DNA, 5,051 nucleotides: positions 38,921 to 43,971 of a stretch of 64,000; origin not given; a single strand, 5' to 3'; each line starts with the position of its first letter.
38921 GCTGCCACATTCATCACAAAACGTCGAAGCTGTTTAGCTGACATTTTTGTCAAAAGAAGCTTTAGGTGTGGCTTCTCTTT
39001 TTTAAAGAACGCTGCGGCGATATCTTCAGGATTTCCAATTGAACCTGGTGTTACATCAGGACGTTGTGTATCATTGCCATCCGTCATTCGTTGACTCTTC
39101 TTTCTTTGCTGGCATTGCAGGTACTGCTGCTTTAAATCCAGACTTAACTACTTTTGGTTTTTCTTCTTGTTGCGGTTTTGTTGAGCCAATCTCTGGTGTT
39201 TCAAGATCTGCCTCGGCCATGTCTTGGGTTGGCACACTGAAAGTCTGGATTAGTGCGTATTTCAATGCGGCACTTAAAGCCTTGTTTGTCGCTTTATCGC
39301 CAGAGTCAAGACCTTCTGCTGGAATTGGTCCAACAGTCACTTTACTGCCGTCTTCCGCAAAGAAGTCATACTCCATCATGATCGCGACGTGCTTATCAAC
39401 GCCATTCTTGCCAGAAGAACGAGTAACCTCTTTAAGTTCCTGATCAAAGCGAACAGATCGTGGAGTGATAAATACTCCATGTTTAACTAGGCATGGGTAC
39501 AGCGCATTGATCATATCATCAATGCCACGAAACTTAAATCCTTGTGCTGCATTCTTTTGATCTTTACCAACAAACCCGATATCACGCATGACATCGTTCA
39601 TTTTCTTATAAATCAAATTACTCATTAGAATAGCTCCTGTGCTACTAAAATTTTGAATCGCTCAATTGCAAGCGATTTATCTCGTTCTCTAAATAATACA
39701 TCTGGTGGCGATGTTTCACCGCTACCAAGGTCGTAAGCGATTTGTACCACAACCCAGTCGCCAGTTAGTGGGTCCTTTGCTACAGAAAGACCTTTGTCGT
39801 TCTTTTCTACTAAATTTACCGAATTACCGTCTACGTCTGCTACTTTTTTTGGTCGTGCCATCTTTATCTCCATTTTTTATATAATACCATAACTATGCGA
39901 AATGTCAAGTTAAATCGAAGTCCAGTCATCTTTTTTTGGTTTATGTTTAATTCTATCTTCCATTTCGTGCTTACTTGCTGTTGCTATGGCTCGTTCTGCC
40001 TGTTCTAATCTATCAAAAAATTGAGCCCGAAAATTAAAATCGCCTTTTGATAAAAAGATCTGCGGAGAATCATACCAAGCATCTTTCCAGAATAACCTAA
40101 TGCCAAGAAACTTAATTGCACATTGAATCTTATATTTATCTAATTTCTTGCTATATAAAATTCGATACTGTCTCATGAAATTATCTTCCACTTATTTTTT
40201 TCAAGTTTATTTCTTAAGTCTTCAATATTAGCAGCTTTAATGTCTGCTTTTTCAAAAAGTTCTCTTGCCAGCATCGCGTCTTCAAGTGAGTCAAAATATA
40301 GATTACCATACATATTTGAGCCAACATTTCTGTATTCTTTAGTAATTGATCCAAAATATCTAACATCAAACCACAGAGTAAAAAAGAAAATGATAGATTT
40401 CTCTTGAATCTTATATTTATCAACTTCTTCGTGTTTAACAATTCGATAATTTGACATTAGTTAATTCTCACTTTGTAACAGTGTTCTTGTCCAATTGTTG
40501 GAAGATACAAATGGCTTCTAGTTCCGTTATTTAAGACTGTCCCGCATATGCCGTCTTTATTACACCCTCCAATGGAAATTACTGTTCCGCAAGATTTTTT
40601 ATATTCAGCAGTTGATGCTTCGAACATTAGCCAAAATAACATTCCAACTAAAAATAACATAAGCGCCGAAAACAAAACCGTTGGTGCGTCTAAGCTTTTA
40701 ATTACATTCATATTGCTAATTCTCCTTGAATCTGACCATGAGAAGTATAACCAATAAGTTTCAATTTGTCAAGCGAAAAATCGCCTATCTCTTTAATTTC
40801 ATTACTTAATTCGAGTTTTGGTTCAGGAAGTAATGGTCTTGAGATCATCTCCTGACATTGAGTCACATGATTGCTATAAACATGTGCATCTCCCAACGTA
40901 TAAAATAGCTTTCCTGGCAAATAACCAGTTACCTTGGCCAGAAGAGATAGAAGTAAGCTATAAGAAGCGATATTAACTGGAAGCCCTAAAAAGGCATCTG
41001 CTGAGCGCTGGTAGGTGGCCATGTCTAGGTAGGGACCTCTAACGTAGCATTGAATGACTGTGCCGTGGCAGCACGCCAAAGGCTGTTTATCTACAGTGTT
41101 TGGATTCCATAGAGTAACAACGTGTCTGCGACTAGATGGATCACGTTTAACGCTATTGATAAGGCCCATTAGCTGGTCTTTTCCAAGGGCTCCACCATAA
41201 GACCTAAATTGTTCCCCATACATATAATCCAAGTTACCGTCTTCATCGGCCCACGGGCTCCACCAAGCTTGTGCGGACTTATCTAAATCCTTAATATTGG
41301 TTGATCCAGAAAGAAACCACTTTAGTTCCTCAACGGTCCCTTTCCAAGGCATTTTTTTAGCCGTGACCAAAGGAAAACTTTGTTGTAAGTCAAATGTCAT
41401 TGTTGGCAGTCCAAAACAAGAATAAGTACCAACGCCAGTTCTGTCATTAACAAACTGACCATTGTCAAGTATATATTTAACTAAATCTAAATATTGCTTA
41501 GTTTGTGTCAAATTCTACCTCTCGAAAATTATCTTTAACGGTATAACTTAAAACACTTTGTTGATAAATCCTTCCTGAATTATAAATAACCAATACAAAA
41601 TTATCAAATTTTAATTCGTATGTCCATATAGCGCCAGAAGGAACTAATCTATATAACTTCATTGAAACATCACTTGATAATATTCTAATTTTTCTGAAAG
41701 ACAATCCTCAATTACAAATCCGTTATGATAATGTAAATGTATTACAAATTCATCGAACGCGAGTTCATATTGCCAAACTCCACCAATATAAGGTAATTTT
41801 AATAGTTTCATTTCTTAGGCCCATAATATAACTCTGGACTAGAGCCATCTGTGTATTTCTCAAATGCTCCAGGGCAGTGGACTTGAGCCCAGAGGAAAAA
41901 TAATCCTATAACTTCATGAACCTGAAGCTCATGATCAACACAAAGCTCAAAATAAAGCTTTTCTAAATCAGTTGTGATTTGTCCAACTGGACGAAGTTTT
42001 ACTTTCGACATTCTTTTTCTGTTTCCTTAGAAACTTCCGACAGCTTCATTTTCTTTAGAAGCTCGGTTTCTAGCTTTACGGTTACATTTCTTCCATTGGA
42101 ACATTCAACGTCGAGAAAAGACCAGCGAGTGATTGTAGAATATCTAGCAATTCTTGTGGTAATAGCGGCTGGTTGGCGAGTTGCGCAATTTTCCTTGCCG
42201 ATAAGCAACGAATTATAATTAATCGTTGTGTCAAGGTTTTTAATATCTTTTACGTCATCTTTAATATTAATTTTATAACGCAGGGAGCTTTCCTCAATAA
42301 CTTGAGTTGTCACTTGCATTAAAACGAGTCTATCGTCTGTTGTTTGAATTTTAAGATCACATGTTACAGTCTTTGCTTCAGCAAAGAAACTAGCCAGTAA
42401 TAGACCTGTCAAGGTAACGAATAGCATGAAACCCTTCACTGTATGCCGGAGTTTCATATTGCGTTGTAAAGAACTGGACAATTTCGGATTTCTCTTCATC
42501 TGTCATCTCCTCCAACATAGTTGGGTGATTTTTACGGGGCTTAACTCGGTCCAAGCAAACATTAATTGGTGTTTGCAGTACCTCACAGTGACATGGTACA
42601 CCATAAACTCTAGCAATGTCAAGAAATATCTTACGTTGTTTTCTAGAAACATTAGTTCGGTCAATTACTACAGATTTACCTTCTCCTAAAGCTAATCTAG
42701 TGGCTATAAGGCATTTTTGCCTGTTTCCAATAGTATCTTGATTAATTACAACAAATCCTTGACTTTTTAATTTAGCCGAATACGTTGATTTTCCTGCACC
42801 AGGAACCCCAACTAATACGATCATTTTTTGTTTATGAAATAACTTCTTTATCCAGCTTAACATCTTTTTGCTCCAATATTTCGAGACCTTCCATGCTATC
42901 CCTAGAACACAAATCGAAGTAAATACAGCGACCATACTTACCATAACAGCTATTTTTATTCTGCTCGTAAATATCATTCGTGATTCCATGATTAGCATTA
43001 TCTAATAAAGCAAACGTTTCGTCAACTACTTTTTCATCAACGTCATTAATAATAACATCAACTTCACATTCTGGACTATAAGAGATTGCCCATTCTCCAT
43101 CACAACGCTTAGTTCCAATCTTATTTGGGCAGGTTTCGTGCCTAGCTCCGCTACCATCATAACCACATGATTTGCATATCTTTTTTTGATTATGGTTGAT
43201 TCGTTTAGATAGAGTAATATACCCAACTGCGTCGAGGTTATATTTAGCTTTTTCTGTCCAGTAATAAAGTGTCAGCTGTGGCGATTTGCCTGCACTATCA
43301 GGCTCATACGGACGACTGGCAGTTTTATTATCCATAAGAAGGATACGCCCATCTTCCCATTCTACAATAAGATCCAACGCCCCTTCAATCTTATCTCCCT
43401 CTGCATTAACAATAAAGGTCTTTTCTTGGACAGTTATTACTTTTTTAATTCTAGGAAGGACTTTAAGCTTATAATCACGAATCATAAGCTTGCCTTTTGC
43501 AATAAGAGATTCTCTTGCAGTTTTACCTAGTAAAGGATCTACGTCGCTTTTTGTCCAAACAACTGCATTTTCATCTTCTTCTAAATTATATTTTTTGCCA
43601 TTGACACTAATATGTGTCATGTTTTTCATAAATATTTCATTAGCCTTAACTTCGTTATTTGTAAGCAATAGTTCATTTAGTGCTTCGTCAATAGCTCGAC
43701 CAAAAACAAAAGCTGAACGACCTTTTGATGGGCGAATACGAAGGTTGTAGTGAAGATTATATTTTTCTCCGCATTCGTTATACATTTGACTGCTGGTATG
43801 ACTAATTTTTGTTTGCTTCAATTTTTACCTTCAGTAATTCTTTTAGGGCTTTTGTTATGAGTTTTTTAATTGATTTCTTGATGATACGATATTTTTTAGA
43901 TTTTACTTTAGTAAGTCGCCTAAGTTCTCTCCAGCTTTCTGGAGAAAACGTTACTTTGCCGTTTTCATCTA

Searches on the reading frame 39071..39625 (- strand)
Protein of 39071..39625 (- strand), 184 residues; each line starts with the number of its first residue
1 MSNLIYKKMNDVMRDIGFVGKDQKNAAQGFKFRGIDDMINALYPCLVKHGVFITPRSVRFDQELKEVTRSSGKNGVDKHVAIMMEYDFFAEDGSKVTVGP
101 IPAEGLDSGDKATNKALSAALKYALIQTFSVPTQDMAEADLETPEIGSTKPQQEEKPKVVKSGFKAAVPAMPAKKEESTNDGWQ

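Call 74: search_protein_families(library=phrogs, proteins=[window:39071-39625:-], max_evalue=0.0001)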
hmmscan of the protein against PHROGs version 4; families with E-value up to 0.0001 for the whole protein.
window:39071-39625:- (184 aa): 3 families
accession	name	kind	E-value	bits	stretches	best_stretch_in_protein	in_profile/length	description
phrog_155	-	DNA, RNA and nucleotide metabolism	1.7e-31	111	1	4-164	67-213/308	Erf-like ssDNA annealing protein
phrog_21649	-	unknown function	3.6e-28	99.8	1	6-159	43-188/351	-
phrog_34331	-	unknown function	1.1e-13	52.4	1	29-137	51-155/239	-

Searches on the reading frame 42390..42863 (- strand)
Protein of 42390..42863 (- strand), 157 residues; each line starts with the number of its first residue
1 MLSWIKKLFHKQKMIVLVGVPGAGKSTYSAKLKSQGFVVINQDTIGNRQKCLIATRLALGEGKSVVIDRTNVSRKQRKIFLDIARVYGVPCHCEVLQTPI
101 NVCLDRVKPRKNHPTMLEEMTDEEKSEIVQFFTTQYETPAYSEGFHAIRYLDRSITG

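Call 20: search_protein_families(library=ncbifam, proteins=[window:42390-42863:-], max_evalue=0.01)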
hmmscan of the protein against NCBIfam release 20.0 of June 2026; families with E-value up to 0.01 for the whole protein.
window:42390-42863:- (157 aa): 9 families
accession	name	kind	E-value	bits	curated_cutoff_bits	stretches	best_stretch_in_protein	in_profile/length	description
TIGR01663.1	PNK-3'Pase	equivalog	2.9e-30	105.2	502.8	1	10-149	362-498/520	bifunctional polynucleotide phosphatase/kinase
TIGR04075.1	bacter_Pnkp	equivalog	2.8e-10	39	750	1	13-126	9-135/851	polynucleotide kinase-phosphatase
TIGR03574.1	selen_PSTK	equivalog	2.7e-06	27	290.5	1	15-110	2-116/249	L-seryl-tRNA(Sec) kinase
TIGR04352.1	HprK_rel_A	equivalog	0.00042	19.5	200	1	11-40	107-136/280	HprK-related kinase A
NF010552.0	PRK13946.1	equivalog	0.0035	16.9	186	0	10-32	21-43/198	shikimate kinase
TIGR00152.1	TIGR00152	equivalog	0.005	16.7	65.55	1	15-48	2-36/188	dephospho-CoA kinase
TIGR03499.1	FlhF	equivalog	0.0063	16.5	174.15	1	6-35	192-221/286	flagellar biosynthesis GTPase FlhF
TIGR01351.1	adk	subfamily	0.0073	15.9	168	0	15-35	2-22/212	adenylate kinase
NF003230.0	PRK04195.1-6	equivalog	0.0078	14.9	441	1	3-54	28-82/494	replication factor C large subunit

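Call 29: search_solved_structures(query=window:42390-42863:-, max_evalue=0.01, show_alignments=2)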
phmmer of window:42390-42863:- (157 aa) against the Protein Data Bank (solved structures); distinct sequences matched with E-value up to 0.01: 15.
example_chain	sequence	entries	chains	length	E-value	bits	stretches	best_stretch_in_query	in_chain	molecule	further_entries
9d8a_A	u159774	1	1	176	1.4e-22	83.4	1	13-154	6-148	Rhizopus azygosporus Kinase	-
9drz_A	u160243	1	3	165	8.6e-22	80.8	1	13-154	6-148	p-loop containing nucleoside triphosphatehydrolase protein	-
3u7g_A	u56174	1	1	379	3.8e-20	75.5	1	12-148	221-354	Bifunctional polynucleotide phosphatase/kinase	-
3u7e_B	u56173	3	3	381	3.8e-20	75.5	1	12-148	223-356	Bifunctional polynucleotide phosphatase/kinase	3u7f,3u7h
1yj5_A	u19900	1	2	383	3.9e-20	75.4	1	12-148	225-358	5' polynucleotide kinase-3' phosphatase catalytic domain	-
3zvl_A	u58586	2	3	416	4.7e-20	75.2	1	12-148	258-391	BIFUNCTIONAL POLYNUCLEOTIDE PHOSPHATASE/KINASE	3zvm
3zvn_A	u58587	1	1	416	4.7e-20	75.2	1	12-148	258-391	BIFUNCTIONAL POLYNUCLEOTIDE PHOSPHATASE/KINASE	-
4jst_A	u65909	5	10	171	2.9e-06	30.4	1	52-113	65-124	Metallophosphoesterase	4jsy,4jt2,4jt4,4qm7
4gp6_A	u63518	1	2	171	3e-06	30.4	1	52-113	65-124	Metallophosphoesterase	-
4mde_A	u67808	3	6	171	3.6e-06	30.1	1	52-113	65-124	Metallophosphoesterase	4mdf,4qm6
4gp7_A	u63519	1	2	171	7.5e-06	29.1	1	52-113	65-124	Metallophosphoesterase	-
1ly1_A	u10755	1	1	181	0.0011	22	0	12-44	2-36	polynucleotide kinase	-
1ltq_A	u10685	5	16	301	0.0039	20.3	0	12-44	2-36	POLYNUCLEOTIDE KINASE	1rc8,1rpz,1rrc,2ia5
1nks_A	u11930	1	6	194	0.005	19.9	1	13-85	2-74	ADENYLATE KINASE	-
3adb_A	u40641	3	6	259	0.0091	19.1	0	10-33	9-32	L-seryl-tRNA(Sec) kinase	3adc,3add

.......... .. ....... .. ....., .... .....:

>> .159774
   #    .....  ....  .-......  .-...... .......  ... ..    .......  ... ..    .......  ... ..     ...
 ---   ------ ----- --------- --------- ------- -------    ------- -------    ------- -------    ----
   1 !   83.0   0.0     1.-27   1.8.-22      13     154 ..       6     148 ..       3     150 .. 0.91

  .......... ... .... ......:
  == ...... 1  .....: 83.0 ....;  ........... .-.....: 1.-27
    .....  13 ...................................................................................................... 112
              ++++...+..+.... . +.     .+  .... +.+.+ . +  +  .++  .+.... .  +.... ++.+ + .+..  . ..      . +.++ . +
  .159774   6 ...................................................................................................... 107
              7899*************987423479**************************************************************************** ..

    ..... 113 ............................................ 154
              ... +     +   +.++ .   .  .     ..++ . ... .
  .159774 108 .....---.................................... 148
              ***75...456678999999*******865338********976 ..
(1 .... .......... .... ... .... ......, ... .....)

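Call 31: search_dna_similar(query=window:42390-42863:-, collection=phages, mode=protein, max_rows=40)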
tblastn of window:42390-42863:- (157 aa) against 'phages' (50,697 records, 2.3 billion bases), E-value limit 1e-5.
Records with a match: 2; places in all: 2; records where one place covers at least 80% of the query: 2.
Best place of each record, by identity: <60% 2.
By first word of the organism name: Clostridium 1; uncultured 1.
By host as written in the record: [Clostridium] innocuum 1; - 1.
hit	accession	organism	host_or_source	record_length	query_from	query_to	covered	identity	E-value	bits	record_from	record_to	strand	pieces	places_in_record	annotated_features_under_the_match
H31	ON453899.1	Clostridium phage Amboise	[Clostridium] innocuum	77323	12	148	87%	31.4%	4e-12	68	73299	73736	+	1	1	polynucleotide kinase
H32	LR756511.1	uncultured phage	metagenomic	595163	11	151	90%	28.2%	3e-6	51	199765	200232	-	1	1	record has no annotation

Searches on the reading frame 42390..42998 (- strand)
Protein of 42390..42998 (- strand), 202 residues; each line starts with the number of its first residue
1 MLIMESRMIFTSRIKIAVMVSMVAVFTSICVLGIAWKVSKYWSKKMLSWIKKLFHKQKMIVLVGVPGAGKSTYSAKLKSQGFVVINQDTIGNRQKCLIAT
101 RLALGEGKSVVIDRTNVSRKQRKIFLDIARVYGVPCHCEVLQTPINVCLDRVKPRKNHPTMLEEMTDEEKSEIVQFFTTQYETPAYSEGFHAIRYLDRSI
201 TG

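Call 8: search_protein_families(library=pfam, proteins=[window:42390-42998:-], max_evalue=0.01)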
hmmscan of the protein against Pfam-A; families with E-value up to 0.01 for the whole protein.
window:42390-42998:- (202 aa): 8 families
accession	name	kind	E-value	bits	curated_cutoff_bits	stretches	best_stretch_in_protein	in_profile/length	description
PF13671.12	AAA_33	-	1.8e-20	74.1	27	2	101-169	64-132/143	AAA domain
PF13238.12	AAA_18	-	3.1e-05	24.9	29.4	1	60-94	1-36/128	AAA domain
PF01591.24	6PF2K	-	8.6e-05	22.4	27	0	49-77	5-33/223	6-phosphofructo-2-kinase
PF08433.16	KTI12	-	0.0011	19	22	0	59-91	3-41/271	Chromatin associated protein KTI12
PF06414.18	Zeta_toxin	-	0.0014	18.6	22.3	1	55-90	14-54/199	Zeta toxin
PF13401.12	AAA_22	-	0.0023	18.7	27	1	56-138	4-64/130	AAA domain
PF08303.17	tRNA_lig_kinase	-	0.0036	17.8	22.7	0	60-128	2-77/168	tRNA ligase kinase domain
PF20720.3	nSTAND3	-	0.0041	17.3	27.2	1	48-77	8-37/155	Novel STAND NTPase 3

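Call 12: search_protein_families(library=phrogs, proteins=[window:42390-42998:-], max_evalue=0.001)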
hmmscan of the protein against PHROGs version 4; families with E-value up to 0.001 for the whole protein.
window:42390-42998:- (202 aa): 5 families
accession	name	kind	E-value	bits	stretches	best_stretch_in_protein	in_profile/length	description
phrog_6931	-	unknown function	3.2e-13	50.6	2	99-193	251-336/343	-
phrog_505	-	other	4.2e-12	47.1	2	102-171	70-142/295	polynucleotide kinase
phrog_2071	-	other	5.9e-12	47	1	56-167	15-139/282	ATPase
phrog_4581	-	head and packaging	0.00022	21.7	1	36-91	107-158/395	terminase small subunit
phrog_8238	-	DNA, RNA and nucleotide metabolism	0.00077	18.7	0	58-83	3-28/737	RNA ligase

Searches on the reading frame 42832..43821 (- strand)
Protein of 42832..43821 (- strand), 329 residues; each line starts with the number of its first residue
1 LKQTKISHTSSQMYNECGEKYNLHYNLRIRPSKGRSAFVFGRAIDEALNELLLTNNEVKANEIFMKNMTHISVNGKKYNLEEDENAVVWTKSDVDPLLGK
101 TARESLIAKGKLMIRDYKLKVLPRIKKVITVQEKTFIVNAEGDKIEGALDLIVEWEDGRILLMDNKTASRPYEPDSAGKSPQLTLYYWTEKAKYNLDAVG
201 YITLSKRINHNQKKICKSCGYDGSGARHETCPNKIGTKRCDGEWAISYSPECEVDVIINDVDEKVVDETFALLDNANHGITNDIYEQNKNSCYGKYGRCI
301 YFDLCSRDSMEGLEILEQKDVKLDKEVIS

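Call 8: search_protein_families(library=pfam, proteins=[window:42832-43821:-], max_evalue=0.01)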
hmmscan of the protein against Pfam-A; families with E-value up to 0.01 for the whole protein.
window:42832-43821:- (329 aa): 1 family
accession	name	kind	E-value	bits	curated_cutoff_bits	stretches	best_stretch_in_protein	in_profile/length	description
PF12705.13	PDDEXK_1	-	1.3e-12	48.7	22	1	6-201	2-186/247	PD-(D/E)XK nuclease superfamily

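Call 12: search_protein_families(library=phrogs, proteins=[window:42832-43821:-], max_evalue=0.001)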
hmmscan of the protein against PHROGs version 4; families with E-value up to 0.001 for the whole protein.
window:42832-43821:- (329 aa): 2 families
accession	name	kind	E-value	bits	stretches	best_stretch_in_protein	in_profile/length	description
phrog_1218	-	DNA, RNA and nucleotide metabolism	4e-12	47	1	144-210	139-212/364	exonuclease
phrog_69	-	DNA, RNA and nucleotide metabolism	7.1e-05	23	1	2-196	86-253/501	exonuclease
